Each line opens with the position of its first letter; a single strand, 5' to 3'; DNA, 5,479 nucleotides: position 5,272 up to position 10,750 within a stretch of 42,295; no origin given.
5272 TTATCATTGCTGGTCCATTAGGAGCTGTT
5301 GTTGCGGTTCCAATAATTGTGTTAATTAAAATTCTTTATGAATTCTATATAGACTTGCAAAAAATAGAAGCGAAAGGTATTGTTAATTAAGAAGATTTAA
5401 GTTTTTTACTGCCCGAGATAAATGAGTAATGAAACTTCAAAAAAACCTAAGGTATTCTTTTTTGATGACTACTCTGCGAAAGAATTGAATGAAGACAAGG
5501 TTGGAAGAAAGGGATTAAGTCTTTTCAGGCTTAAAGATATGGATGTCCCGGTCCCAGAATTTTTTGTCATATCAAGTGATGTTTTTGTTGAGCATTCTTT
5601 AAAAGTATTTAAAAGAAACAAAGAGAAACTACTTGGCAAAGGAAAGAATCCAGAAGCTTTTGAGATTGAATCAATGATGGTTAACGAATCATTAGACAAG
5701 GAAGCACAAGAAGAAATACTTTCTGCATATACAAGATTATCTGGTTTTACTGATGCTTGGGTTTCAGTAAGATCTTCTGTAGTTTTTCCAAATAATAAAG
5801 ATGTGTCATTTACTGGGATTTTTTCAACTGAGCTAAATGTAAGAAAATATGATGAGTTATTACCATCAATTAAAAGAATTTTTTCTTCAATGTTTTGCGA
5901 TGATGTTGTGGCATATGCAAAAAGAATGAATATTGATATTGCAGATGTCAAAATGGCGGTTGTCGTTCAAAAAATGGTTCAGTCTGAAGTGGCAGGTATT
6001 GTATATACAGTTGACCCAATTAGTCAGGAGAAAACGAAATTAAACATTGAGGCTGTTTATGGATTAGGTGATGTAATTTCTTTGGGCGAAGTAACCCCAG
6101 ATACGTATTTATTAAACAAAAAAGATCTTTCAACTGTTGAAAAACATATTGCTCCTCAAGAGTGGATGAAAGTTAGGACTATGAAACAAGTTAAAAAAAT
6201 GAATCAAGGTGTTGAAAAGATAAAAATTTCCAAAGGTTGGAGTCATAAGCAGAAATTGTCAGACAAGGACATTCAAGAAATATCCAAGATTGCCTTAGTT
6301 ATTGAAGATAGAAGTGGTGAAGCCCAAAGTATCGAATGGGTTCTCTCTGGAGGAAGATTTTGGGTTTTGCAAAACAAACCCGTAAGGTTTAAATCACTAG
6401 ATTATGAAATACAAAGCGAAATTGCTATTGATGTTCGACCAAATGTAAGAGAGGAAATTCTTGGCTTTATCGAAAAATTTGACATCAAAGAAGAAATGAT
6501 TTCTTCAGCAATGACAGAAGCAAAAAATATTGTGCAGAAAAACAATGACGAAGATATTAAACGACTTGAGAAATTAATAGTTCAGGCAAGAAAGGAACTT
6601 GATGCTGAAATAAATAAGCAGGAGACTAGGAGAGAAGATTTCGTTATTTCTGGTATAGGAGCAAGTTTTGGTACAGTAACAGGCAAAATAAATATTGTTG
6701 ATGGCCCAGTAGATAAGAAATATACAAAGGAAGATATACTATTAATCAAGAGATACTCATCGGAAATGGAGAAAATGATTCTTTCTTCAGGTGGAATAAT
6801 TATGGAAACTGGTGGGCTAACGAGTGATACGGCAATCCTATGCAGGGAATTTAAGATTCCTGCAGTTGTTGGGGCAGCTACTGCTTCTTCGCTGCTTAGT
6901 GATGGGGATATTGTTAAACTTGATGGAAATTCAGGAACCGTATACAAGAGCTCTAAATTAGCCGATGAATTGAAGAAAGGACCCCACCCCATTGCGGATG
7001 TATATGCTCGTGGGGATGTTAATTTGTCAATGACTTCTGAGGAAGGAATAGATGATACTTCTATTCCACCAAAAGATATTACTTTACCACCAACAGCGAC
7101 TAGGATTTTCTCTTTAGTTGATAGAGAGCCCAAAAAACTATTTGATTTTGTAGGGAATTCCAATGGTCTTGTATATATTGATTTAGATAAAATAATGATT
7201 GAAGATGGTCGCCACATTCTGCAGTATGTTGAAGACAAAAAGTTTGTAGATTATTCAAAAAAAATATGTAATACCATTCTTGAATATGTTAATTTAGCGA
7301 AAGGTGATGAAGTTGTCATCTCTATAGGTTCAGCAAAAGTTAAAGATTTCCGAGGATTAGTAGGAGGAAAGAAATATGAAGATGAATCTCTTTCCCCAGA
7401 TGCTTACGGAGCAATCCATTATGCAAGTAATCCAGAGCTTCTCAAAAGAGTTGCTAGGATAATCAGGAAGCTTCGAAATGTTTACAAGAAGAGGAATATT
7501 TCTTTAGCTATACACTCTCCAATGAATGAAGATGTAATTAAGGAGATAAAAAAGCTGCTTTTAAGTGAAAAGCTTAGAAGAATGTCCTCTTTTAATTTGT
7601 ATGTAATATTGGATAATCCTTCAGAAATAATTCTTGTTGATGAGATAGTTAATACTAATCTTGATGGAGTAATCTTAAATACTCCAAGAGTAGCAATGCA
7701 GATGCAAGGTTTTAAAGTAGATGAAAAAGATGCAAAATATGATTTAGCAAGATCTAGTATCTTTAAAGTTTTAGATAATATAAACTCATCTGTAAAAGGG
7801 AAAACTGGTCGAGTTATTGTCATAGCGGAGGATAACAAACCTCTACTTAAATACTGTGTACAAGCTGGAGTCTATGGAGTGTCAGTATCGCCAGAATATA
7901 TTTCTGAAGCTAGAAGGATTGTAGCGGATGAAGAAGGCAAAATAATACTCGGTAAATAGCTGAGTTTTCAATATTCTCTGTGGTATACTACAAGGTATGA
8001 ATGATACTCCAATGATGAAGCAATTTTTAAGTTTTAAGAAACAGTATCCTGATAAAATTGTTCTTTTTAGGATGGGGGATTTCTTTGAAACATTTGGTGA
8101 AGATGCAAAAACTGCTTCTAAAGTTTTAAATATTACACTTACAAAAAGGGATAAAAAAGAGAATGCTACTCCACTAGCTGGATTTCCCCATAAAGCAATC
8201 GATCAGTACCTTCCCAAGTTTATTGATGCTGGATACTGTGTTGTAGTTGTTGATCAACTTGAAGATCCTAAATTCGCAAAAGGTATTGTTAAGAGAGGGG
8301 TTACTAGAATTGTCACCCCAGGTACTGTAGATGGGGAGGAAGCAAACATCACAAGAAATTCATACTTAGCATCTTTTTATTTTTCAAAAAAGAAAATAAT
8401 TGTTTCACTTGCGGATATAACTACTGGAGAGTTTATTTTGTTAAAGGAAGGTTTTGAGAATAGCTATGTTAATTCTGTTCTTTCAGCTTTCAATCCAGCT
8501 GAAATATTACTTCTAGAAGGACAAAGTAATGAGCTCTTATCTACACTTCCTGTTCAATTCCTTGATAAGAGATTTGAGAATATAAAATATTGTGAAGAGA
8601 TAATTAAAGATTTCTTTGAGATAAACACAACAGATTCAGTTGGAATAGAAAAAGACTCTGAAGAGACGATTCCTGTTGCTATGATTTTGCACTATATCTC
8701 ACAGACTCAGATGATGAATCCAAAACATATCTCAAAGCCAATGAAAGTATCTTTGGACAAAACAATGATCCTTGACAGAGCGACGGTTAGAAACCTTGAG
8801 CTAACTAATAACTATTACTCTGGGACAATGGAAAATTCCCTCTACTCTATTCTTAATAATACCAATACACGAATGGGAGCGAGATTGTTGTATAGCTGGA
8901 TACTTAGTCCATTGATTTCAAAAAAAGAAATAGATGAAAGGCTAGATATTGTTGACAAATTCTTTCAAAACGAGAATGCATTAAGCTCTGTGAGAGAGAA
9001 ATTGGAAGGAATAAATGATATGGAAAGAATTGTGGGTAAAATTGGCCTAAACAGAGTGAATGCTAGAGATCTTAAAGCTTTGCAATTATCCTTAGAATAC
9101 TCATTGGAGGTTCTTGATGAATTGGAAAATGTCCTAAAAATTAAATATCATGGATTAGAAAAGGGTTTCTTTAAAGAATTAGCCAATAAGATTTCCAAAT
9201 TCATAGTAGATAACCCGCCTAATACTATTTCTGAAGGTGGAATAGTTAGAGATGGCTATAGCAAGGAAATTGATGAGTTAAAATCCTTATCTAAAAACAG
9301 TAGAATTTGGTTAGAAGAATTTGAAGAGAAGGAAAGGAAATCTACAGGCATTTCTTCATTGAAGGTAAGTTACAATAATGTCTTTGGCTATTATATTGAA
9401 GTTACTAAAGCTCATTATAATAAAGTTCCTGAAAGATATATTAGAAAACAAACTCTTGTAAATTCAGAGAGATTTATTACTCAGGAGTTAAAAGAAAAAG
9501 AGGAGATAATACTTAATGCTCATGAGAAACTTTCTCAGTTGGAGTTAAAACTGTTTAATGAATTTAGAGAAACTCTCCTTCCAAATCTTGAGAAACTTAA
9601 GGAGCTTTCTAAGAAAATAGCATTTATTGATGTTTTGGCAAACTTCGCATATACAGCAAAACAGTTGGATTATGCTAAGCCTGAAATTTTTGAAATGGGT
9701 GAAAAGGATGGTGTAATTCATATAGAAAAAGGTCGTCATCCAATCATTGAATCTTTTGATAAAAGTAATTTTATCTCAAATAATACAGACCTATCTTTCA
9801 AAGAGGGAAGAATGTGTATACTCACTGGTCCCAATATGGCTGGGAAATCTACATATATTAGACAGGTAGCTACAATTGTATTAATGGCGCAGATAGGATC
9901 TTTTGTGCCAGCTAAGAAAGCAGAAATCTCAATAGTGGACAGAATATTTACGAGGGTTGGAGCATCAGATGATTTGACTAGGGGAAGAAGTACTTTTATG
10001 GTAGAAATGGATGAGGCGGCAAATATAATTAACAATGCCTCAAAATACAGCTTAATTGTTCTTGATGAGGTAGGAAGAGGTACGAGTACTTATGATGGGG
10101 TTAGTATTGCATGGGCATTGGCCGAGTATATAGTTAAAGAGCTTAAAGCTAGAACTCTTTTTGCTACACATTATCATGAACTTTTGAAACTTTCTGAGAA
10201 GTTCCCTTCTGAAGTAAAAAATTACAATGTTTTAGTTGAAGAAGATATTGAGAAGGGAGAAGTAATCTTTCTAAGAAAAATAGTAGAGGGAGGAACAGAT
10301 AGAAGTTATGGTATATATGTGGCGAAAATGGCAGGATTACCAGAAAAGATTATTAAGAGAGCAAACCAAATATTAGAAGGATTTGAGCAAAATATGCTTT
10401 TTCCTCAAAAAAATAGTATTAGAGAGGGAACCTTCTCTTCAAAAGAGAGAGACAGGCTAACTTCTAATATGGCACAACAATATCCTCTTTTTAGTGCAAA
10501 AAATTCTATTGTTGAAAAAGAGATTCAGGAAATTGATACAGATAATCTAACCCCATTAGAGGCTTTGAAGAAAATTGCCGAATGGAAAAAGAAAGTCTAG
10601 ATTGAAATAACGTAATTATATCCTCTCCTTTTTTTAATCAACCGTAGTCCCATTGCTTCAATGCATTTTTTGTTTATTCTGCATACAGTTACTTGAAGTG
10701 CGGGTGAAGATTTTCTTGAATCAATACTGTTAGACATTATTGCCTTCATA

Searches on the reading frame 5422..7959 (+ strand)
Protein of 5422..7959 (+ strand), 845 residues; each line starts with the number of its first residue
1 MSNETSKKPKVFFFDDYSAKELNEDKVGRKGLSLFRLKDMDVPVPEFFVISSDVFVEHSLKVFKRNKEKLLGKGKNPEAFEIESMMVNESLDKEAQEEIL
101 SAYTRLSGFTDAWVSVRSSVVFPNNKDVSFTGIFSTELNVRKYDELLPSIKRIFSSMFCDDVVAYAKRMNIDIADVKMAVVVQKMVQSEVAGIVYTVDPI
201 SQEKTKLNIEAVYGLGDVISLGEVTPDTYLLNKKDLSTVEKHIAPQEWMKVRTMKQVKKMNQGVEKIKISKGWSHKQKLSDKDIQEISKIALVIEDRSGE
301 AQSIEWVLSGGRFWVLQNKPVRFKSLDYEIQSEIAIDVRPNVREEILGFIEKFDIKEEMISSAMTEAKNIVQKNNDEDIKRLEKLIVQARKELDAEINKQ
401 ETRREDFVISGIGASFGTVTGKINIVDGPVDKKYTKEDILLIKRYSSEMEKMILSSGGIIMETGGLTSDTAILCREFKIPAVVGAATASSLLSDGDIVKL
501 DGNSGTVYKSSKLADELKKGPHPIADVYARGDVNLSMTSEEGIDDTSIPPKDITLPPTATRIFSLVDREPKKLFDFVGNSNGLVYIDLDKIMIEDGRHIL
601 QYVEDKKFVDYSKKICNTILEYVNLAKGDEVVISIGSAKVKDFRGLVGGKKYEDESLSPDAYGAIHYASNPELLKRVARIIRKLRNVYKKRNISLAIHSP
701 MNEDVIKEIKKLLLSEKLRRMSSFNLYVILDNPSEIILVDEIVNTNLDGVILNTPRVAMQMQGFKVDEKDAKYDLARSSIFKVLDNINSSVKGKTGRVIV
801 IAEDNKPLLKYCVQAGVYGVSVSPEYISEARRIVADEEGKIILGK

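Call 98: search_protein_families(library=pfam, proteins=[window:5422-7959:+], max_evalue=0.00001)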
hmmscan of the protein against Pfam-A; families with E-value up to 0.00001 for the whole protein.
window:5422-7959:+ (845 aa): 2 families
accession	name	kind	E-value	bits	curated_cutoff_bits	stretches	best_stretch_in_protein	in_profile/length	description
PF01326.24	PPDK_N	-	3.5e-58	197.9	27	1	25-325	2-313/328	Pyruvate phosphate dikinase, AMP/ATP-binding domain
PF00391.29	PEP-utilizers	-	2.9e-17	62.5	23.1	1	436-505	3-72/72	PEP-utilising enzyme, mobile domain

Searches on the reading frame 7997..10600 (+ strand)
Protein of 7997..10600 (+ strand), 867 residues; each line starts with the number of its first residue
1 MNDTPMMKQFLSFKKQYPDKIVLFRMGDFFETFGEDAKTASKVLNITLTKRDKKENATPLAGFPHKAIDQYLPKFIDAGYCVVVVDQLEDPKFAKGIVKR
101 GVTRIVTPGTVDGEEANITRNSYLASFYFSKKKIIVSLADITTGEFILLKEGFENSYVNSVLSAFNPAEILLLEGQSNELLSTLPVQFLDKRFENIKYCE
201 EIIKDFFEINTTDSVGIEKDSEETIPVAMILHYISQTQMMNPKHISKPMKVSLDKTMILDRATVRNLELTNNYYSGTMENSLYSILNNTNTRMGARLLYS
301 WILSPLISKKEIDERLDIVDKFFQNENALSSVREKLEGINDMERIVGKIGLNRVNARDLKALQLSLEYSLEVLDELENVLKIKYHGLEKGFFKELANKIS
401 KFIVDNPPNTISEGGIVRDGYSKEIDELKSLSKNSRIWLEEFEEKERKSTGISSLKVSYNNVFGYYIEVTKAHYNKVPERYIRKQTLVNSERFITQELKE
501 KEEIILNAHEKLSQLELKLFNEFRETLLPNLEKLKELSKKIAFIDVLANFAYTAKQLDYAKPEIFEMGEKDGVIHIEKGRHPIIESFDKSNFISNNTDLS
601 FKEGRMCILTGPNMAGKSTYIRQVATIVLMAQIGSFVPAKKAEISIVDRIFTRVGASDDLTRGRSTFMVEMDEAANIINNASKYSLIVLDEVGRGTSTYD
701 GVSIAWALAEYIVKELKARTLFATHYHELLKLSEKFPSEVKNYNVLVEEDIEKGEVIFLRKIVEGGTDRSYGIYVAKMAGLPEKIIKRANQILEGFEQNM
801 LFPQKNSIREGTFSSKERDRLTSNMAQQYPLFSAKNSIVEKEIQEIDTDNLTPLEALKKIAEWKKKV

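Call 98: search_protein_families(library=pfam, proteins=[window:7997-10600:+], max_evalue=0.00001)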
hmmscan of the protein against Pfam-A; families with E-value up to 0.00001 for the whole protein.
window:7997-10600:+ (867 aa): 5 families
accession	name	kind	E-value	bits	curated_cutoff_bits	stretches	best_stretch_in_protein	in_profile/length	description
PF00488.27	MutS_V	-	2e-83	279.5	30.2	1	607-796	1-187/188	MutS domain V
PF05192.23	MutS_III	-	8.1e-46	157.2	34.1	1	262-551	1-194/194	MutS domain III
PF01624.25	MutS_I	-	3.7e-39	133.9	20.6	1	4-112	1-110/113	MutS domain I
PF05190.23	MutS_IV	-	1.1e-29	103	22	1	420-511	1-92/92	MutS family domain IV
PF05188.22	MutS_II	-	7.7e-11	43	25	1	122-245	1-132/133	MutS domain II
